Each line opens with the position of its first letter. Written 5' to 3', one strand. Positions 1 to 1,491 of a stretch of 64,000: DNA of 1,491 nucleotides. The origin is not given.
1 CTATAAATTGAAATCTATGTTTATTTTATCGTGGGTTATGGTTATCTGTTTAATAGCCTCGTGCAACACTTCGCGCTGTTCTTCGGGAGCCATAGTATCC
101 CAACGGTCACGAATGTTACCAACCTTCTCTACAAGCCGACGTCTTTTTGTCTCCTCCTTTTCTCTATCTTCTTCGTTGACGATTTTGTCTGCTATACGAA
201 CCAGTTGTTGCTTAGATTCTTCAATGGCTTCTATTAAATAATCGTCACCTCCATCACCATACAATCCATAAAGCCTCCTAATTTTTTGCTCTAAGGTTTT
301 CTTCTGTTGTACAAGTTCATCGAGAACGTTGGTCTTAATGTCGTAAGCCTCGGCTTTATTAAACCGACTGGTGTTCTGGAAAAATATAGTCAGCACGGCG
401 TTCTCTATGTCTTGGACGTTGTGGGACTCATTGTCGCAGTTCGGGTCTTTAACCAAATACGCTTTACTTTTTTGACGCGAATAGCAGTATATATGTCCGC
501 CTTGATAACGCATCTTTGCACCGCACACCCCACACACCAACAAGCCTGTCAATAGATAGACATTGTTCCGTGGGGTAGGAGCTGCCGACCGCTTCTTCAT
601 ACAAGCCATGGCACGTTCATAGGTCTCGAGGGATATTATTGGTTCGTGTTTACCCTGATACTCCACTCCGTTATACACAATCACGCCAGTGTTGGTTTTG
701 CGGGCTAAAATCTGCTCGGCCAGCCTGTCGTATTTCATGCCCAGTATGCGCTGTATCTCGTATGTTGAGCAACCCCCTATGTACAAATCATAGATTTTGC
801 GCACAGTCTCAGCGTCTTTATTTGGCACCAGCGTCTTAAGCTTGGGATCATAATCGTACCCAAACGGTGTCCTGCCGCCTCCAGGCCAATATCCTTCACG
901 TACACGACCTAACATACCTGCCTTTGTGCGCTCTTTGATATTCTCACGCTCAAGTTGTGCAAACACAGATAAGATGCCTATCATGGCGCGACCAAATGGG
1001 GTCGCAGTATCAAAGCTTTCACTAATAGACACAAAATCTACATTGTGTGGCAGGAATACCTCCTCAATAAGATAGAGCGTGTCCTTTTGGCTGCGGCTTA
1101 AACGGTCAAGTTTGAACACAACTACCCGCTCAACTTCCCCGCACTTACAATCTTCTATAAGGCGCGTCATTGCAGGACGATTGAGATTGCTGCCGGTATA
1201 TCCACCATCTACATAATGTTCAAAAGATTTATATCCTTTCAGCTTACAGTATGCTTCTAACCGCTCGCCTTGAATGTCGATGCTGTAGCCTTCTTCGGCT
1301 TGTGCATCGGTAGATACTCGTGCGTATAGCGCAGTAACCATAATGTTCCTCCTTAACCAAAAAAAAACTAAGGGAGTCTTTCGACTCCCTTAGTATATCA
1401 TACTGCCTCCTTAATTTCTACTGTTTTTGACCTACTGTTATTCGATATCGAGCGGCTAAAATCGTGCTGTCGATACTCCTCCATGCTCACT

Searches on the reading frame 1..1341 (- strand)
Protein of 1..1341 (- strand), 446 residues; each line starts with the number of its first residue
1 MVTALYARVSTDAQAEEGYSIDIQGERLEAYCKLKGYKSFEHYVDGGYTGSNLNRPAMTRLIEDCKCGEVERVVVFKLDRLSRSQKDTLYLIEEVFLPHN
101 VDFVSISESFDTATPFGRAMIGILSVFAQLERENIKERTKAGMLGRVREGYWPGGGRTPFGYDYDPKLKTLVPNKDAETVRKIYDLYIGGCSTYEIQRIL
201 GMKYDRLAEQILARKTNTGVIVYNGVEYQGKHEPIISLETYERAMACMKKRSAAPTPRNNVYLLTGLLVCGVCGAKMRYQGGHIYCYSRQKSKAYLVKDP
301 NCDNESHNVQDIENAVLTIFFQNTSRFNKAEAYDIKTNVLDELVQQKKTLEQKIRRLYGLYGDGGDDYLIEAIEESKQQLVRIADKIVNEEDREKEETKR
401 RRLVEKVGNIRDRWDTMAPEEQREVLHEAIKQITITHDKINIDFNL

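Call 12: search_protein_families(library=phrogs, proteins=[window:1-1341:-], max_evalue=0.00001)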
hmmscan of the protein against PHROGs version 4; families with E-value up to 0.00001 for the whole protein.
window:1-1341:- (446 aa): 3 families
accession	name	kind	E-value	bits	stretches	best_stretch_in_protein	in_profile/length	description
phrog_95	-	integration and excision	8.5e-118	395.7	1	4-443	91-563/651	integrase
phrog_125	-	DNA, RNA and nucleotide metabolism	3.4e-43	149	1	3-216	22-205/254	DNA invertase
phrog_6620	-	integration and excision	7.8e-13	49.4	1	3-129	58-177/201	transposase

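Call 70: find_encoding_contigs(protein=window:1-1341:-, flank=10000, max_places=1)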
Protein window:1-1341:- (446 aa): 22 contigs read that carry it; 1 place shown.
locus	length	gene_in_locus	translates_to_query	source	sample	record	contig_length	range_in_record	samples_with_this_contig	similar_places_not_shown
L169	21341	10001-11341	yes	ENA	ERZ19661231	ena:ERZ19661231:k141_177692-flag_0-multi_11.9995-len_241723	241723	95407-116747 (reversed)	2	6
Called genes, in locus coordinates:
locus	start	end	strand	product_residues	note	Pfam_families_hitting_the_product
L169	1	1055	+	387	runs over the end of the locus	PF00464:SHMT, PF00155:Aminotran_1_2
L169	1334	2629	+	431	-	PF14239:RRXRR, PF01844:HNH (weak)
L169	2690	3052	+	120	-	-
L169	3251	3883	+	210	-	PF02511:Thy1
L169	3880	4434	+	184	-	-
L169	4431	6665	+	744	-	PF02867:Ribonuc_red_lgC, PF12637:TSCPD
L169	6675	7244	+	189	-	PF00149:Metallophos (weak)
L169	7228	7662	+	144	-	PF00692:dUTPase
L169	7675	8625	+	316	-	PF01145:Band_7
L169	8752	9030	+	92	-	-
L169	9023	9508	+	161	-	-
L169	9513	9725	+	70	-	-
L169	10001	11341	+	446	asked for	PF00239:Resolvase, PF07508:Recombinase (weak), PF13408:Zn_ribbon_recom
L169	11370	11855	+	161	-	PF04539:Sigma70_r3, PF07638:Sigma70_ECF (faint), PF08281:Sigma70_r4_2 (weak), PF04545:Sigma70_r4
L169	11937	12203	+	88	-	PF07873:YabP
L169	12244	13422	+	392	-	PF06898:YqfD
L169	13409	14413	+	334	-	PF02562:PhoH, PF13245:AAA_19, PF13604:AAA_30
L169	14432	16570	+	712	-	PF07697:7TMR-HDED, PF07698:7TM-7TMR_HD, PF01966:HD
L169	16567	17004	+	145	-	PF02130:YbeY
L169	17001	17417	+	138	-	PF08211:dCMP_cyt_deam_2, PF00383:dCMP_cyt_deam_1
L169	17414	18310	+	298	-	PF00009:GTP_EFTU, PF01926:MMR_HSR1, PF02421:FeoB_N, PF03193:RsgA_GTPase (faint), PF00350:Dynamin_N (faint), PF07650:KH_2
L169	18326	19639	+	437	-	PF02885:Glycos_trans_3N, PF00591:Glycos_transf_3, PF07831:PYNP_C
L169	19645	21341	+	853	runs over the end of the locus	PF02739:5_3_exonuc_N, PF01367:5_3_exonuc, PF22619:DNA_polI_exo1, PF00476:DNA_pol_A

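Call 71: search_protein_families(library=ncbifam, proteins=[L169:11370-11855:+, window:1-1341:-], max_evalue=0.00001)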
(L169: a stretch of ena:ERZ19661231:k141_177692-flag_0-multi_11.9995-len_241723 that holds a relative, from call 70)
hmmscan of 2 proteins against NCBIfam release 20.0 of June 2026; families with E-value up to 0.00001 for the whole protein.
L169:11370-11855:+ (161 aa): 39 families (the best 25 are shown)
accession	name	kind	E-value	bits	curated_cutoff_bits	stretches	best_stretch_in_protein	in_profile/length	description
NF006071.0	PRK08215.1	equivalog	3.6e-76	256.2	372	1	1-161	97-257/258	RNA polymerase sporulation sigma factor SigG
TIGR02850.1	spore_sigG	equivalog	6e-76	255.3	457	1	1-161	94-254/254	RNA polymerase sporulation sigma factor SigG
TIGR02885.1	spore_sigF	equivalog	1.4e-54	185.3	321.45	1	1-161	71-231/231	RNA polymerase sporulation sigma factor SigF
NF004052.0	PRK05572.1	subfamily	1.5e-53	181.9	311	1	1-160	92-249/252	SigF/SigG family RNA polymerase sporulation sigma factor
TIGR02980.1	SigBFG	subfamily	3.2e-50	170.9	234.35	1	1-160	63-225/227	SigB/SigF/SigG family RNA polymerase sigma factor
NF005514.0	PRK07122.1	subfamily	2.7e-27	95.6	372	1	2-159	101-261/264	RNA polymerase sigma factor SigF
TIGR02941.1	Sigma_B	equivalog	3.7e-26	92.1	315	1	2-159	90-251/255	RNA polymerase sigma factor SigB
NF005644.0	PRK07408.1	subfamily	3.5e-21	76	261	1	2-160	89-252/258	RNA polymerase sigma factor SigF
TIGR02479.1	FliA_WhiG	subfamily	4.1e-18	66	189.6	1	9-159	67-221/224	FliA/WhiG family RNA polymerase sigma factor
TIGR02937.1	sigma70-ECF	superfamily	6.1e-15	55.2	42.9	1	20-160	58-164/165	sigma-70 family RNA polymerase sigma factor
TIGR02393.1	RpoD_Cterm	equivalog_domain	7.9e-15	55.1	354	1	15-159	75-226/238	RNA polymerase sigma factor RpoD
TIGR02997.1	Sig70-cyanoRpoD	subfamily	1.4e-14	54.1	384.5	1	16-158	150-298/298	RNA polymerase sigma factor, RpoD/SigA family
NF006666.0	PRK09210.1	equivalog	6.8e-14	51.9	572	1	15-159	207-358/370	RNA polymerase sigma factor RpoD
NF006158.0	PRK08301.1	equivalog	1e-13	51.3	339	1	69-159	136-235/241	RNA polymerase sporulation sigma factor SigE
NF004471.0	PRK05803.1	subfamily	2.9e-13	49.6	252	1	67-159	125-226/235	RNA polymerase sporulation sigma factor SigK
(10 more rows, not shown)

window:1-1341:- (446 aa): 6 families
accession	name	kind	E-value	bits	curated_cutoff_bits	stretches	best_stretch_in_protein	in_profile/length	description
NF047343.1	SCCmet_CcrB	equivalog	1.4e-44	152.7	900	1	4-200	10-205/542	cassette chromosome recombinase CcrB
NF041201.1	recomb_XisF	equivalog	4.8e-41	141.2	375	1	6-436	4-463/465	fdxN element excision recombinase XisF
NF047347.1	SCCmet_CcrC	equivalog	4e-35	121.3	900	1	4-189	6-195/558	cassette chromosome recombinase CcrC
NF047344.1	SCCmet_CcrA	equivalog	2.5e-24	86.2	700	1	6-352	7-350/442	cassette chromosome recombinase CcrA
NF033518.0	transpos_IS607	equivalog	3.7e-12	46.2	110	1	3-128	56-175/187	IS607 family transposase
NF049883.1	resolv_YneB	equivalog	2.2e-07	30.6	175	1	4-153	3-149/211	YneB family resolvase-like protein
